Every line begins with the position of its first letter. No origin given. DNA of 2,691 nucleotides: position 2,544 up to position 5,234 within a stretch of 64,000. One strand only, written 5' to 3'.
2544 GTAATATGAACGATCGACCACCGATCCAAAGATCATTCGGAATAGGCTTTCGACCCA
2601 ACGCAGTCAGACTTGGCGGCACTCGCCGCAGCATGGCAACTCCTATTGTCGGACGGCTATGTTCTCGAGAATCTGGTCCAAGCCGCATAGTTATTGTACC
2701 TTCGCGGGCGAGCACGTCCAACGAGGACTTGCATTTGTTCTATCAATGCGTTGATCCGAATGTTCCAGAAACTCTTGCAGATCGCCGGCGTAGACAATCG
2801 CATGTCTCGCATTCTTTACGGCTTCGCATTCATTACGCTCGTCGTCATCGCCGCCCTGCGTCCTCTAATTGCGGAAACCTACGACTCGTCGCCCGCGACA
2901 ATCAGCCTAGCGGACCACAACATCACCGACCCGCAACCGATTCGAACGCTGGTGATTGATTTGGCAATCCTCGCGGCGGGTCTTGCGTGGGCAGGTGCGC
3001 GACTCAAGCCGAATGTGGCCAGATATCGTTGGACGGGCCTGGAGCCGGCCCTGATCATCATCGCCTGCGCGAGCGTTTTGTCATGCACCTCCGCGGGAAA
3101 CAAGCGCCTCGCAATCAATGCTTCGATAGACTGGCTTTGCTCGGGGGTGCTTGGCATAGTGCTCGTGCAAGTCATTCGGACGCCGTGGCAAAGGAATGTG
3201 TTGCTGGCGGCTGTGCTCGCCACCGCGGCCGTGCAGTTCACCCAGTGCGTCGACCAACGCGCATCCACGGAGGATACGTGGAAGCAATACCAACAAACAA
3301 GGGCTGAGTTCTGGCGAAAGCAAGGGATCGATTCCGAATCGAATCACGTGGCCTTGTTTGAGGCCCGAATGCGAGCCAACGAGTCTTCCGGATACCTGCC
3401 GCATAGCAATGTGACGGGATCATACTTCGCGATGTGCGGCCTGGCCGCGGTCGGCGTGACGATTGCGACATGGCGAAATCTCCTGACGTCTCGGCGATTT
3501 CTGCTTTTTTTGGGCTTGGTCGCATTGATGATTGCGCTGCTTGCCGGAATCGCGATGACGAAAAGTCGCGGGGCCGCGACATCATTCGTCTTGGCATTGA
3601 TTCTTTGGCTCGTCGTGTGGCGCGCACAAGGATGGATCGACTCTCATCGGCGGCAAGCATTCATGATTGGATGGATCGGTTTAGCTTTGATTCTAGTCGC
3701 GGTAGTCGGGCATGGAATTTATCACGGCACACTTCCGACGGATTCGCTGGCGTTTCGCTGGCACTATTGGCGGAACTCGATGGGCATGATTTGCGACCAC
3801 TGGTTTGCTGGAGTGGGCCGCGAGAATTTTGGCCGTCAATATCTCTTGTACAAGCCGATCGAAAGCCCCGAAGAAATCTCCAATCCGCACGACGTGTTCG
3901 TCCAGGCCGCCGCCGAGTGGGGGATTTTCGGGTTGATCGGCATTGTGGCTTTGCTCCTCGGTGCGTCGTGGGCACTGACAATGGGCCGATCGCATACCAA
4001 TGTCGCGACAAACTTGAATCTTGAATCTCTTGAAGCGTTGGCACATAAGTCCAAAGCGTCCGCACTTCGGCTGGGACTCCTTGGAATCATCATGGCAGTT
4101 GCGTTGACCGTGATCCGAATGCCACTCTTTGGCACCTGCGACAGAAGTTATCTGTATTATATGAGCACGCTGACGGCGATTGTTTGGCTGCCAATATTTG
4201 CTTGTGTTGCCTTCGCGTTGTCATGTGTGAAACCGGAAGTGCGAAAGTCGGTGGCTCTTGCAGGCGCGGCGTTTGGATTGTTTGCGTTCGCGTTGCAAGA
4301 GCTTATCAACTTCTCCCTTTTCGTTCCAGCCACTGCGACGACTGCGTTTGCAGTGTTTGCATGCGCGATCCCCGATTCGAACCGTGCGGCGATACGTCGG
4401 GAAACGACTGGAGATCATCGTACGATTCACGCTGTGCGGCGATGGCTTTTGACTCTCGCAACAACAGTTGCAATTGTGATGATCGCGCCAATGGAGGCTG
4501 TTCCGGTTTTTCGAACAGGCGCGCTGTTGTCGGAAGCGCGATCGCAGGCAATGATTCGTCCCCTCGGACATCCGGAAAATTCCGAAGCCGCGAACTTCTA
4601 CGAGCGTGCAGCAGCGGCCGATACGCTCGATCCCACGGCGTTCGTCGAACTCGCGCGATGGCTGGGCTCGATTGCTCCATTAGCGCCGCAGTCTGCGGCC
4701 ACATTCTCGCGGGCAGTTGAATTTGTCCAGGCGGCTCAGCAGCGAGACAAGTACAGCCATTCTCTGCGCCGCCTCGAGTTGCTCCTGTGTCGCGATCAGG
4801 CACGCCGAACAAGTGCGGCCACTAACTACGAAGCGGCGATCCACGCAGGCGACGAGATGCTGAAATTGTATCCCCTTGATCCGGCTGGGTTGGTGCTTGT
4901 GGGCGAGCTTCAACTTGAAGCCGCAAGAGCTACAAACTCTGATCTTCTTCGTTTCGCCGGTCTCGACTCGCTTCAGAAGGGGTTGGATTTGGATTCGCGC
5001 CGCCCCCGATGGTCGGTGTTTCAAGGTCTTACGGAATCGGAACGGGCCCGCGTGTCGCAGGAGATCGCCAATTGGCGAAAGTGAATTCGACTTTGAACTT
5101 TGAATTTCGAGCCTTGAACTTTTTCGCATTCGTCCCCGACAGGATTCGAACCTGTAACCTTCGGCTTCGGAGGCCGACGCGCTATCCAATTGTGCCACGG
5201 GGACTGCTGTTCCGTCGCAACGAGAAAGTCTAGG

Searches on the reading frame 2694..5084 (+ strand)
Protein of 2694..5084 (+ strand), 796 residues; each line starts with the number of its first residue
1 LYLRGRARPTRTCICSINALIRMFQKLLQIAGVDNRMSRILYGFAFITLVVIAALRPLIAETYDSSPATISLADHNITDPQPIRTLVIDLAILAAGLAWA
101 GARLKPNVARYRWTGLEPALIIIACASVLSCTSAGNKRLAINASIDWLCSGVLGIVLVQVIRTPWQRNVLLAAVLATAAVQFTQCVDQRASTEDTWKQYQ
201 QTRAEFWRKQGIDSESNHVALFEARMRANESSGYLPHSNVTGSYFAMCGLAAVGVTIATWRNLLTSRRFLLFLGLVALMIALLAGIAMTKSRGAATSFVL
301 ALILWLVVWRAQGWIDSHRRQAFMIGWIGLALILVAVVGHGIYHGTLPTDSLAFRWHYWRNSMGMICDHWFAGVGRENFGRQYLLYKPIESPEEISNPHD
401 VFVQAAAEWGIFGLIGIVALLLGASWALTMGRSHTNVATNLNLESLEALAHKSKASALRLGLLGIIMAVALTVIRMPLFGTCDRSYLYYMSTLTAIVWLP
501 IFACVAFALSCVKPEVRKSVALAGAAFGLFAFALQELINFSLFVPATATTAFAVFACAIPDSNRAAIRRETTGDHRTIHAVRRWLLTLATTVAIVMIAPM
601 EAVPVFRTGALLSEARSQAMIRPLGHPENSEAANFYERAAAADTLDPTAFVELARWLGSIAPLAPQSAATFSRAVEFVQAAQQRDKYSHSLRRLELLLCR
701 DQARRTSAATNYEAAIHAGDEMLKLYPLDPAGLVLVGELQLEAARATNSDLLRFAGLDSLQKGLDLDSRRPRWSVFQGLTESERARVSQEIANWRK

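Call 73: search_protein_families(library=pfam, proteins=[window:2694-5084:+], max_evalue=0.00001)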
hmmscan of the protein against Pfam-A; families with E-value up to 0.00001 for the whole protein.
window:2694-5084:+ (796 aa): 1 family
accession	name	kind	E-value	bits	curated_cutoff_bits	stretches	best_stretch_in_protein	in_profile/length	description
PF04932.20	Wzy_C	-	2.1e-18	67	31.7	1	278-417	2-148/149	O-Antigen ligase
